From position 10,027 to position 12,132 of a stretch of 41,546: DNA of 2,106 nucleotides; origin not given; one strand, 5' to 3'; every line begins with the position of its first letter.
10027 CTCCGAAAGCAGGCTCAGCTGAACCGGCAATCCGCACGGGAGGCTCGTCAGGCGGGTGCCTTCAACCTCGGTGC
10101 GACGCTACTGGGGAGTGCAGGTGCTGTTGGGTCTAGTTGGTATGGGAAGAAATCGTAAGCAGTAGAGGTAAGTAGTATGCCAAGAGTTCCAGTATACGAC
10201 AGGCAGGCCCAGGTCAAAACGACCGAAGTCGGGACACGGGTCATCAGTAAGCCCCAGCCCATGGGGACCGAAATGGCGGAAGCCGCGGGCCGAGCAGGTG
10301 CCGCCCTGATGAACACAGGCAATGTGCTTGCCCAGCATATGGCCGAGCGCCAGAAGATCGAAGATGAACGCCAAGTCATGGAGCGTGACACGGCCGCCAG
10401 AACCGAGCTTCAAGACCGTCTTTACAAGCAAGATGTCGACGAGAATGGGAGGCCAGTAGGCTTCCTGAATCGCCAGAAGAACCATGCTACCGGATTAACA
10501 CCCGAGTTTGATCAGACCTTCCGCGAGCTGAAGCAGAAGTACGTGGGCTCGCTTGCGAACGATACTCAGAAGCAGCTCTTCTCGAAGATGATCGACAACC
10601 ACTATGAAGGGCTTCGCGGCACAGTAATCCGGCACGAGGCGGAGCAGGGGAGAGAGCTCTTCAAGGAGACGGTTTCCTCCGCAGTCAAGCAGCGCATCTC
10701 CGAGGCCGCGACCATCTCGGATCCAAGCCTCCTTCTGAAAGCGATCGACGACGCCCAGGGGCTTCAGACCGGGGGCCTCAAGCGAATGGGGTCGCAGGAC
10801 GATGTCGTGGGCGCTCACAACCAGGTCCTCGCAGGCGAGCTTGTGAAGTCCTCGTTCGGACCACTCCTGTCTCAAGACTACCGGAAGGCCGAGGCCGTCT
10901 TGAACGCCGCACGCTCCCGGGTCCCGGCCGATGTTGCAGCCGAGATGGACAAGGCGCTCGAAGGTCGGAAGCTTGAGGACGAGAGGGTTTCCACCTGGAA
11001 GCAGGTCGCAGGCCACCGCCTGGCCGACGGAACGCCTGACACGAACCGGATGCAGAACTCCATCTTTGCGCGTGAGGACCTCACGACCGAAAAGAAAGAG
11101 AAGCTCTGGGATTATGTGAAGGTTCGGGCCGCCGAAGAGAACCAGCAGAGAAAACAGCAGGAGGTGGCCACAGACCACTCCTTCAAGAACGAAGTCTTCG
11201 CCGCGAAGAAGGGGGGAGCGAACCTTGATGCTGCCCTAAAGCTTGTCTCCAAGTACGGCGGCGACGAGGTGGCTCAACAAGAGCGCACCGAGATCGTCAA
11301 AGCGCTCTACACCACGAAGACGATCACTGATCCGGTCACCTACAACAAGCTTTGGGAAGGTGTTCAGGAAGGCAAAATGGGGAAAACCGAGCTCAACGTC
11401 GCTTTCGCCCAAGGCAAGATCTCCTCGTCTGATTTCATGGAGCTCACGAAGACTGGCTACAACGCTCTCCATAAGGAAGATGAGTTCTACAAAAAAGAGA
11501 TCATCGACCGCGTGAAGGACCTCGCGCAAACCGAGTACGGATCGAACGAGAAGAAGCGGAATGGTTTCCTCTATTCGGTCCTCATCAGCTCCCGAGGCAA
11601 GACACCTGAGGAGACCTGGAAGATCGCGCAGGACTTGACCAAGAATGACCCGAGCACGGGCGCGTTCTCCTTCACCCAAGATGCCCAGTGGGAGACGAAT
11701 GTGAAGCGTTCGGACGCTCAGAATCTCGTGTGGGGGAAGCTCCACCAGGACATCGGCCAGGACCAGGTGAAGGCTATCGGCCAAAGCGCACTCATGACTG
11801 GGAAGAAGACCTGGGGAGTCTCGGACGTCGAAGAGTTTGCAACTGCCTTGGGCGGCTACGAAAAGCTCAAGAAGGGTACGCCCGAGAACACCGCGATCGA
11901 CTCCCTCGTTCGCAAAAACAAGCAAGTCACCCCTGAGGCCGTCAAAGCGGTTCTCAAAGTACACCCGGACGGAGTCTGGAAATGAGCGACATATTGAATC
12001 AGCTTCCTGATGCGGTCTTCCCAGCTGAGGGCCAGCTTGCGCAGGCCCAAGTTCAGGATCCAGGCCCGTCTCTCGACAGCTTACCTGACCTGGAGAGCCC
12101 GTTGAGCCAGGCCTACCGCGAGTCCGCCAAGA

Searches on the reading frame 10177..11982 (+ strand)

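Call 11: search_protein_families(library=phrogs, proteins=[window:10177-11982:+], max_evalue=0.00001)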
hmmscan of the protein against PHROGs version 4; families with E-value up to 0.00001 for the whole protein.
window:10177-11982:+ (602 aa): 2 families
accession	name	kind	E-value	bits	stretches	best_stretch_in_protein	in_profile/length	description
phrog_10475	-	lysis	1.7e-09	37.9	1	1-178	1-175/700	endolysin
phrog_1044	-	lysis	2.7e-07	30.2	1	1-184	1-169/900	endolysin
